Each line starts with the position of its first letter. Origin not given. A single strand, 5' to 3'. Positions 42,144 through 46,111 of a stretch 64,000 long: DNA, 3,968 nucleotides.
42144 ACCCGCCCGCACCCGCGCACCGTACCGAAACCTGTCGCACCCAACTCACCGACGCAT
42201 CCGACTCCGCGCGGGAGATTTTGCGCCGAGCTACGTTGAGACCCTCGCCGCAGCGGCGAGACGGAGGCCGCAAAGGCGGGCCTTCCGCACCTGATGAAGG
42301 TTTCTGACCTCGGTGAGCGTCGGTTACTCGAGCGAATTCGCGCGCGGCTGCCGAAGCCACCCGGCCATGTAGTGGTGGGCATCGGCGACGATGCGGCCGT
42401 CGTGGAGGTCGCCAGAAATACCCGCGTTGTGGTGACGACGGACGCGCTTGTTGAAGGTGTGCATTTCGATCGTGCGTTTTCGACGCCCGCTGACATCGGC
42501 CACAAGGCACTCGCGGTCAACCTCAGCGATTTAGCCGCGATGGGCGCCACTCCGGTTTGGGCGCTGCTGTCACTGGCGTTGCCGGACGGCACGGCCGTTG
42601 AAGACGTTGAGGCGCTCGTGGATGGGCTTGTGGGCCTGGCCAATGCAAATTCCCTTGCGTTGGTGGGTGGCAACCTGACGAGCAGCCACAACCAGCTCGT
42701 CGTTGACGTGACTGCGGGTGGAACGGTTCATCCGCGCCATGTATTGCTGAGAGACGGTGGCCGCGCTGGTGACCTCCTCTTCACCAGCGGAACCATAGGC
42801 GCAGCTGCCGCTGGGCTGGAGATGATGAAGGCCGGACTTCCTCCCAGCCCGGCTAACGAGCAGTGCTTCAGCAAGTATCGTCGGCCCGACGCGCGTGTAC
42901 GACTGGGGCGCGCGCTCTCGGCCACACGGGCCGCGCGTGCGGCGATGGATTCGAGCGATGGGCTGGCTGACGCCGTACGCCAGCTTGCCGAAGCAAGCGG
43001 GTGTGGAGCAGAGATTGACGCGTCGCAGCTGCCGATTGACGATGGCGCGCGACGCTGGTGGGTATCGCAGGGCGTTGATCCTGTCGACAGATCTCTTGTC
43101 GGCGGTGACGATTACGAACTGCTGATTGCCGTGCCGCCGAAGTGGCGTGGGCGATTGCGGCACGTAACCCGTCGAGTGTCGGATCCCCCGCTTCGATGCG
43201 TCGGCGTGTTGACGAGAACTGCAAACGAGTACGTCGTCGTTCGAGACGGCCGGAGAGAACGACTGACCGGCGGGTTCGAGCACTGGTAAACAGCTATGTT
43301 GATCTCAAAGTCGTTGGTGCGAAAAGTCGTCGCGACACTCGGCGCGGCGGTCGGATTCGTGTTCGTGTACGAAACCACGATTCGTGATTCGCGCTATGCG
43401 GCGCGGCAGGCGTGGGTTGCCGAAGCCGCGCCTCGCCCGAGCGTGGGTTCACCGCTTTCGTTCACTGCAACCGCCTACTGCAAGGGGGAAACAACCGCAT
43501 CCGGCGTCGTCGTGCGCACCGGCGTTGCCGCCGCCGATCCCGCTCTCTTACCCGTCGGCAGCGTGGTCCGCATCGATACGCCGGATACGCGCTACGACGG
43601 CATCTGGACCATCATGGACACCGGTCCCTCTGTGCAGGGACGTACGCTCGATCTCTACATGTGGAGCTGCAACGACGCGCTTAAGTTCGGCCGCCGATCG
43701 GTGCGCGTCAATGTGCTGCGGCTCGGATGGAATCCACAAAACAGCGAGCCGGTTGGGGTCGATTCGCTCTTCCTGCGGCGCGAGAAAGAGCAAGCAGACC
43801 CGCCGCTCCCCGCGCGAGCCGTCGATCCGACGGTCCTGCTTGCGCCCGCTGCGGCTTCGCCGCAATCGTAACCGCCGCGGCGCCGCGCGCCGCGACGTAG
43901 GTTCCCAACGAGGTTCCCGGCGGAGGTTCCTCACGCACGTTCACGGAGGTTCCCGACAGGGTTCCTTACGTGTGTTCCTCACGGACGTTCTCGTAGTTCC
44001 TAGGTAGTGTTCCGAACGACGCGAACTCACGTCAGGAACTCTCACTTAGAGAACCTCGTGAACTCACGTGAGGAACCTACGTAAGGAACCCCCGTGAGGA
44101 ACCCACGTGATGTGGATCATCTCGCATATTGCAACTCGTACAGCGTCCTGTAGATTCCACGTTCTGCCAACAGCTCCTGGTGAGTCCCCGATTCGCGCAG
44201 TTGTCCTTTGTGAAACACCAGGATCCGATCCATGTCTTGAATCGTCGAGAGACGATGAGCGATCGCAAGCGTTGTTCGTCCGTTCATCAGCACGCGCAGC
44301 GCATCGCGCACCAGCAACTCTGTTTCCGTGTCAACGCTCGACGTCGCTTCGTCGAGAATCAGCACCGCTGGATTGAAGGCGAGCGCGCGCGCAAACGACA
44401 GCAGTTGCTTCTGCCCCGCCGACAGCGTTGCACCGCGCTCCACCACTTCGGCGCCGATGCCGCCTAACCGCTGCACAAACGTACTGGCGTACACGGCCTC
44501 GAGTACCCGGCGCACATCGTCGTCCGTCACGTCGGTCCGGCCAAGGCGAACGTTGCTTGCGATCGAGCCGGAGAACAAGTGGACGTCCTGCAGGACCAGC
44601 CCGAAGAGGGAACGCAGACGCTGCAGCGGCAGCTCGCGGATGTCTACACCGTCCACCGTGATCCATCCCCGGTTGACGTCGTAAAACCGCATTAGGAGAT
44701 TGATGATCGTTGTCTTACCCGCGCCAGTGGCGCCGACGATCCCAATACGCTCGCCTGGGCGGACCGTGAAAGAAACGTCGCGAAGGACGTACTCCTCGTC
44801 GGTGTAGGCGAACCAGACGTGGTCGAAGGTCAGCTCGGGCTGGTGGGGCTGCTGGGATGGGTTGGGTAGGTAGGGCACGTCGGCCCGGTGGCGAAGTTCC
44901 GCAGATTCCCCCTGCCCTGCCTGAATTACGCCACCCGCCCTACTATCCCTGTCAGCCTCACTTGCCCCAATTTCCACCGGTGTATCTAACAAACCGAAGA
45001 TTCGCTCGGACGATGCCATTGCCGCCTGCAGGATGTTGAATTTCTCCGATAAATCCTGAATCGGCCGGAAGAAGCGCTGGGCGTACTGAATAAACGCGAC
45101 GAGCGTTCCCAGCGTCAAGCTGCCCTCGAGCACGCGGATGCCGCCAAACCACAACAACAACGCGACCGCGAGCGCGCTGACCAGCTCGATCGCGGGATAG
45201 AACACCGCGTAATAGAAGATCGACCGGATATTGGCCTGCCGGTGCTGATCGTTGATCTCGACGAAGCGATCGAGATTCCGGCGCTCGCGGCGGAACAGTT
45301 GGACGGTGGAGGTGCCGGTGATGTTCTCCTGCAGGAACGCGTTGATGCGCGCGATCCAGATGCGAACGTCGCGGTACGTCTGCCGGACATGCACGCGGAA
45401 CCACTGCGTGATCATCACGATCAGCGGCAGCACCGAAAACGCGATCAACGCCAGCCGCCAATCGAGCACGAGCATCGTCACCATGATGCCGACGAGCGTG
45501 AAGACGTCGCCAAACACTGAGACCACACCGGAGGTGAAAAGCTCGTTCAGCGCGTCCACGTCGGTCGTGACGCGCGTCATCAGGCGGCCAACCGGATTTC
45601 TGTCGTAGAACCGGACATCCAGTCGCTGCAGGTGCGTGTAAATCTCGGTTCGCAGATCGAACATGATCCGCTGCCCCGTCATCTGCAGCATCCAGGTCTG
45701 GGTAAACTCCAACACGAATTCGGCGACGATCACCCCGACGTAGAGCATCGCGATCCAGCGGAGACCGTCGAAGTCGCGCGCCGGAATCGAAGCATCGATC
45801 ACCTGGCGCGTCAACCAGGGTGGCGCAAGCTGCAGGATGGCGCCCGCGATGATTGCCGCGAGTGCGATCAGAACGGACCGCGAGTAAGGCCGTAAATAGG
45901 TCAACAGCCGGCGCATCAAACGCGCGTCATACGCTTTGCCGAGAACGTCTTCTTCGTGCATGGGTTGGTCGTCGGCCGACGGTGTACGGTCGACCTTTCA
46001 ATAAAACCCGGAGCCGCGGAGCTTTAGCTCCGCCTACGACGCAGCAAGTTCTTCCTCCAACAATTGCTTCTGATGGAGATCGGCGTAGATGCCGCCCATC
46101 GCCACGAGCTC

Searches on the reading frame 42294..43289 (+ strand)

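Call 18: search_protein_families(library=pfam, proteins=[window:42294-43289:+])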
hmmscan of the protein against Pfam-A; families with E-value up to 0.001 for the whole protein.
window:42294-43289:+ (331 aa): 2 families
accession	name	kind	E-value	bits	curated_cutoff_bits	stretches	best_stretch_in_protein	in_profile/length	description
PF00586.29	AIRS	-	6.6e-28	97.8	24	1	31-145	1-112/112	AIR synthase related protein, N-terminal domain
PF02769.27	AIRS_C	-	1.9e-08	35.1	23.1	1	157-314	1-153/156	AIR synthase related protein, C-terminal domain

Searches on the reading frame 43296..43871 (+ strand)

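Call 17: search_protein_families(library=pfam, proteins=[window:43296-43871:+])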
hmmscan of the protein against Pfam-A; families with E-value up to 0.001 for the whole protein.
window:43296-43871:+ (191 aa): 1 family
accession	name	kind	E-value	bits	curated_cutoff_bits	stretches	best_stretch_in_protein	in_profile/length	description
PF06725.17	3D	-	7.6e-09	36.1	23.8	1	78-141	3-71/72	3D domain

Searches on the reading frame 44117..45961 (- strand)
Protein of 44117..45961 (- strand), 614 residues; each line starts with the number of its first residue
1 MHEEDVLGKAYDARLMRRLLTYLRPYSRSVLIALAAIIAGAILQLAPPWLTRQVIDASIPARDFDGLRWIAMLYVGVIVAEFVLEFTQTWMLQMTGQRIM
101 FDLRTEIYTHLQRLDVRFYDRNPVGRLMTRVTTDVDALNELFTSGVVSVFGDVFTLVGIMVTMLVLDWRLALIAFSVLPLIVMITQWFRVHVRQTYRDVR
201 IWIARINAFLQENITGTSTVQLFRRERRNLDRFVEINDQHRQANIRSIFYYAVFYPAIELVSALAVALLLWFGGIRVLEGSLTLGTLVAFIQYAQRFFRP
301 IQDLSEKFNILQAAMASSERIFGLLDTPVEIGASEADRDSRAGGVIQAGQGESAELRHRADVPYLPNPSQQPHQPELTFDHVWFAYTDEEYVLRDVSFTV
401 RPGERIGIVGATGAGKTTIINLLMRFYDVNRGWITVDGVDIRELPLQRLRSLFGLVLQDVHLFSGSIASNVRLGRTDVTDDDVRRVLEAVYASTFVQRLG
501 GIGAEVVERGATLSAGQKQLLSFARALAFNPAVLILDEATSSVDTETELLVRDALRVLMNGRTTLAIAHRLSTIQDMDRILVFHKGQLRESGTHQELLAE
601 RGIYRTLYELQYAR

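Call 18: search_protein_families(library=pfam, proteins=[window:44117-45961:-])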
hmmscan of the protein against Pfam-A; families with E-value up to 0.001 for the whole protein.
window:44117-45961:- (614 aa): 2 families
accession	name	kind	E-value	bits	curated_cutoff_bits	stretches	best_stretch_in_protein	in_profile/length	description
PF00664.28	ABC_membrane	-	1.4e-61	209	28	1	31-300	2-273/274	ABC transporter transmembrane region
PF00005.33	ABC_tran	-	8e-28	98.2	25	1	393-541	1-137/137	ABC transporter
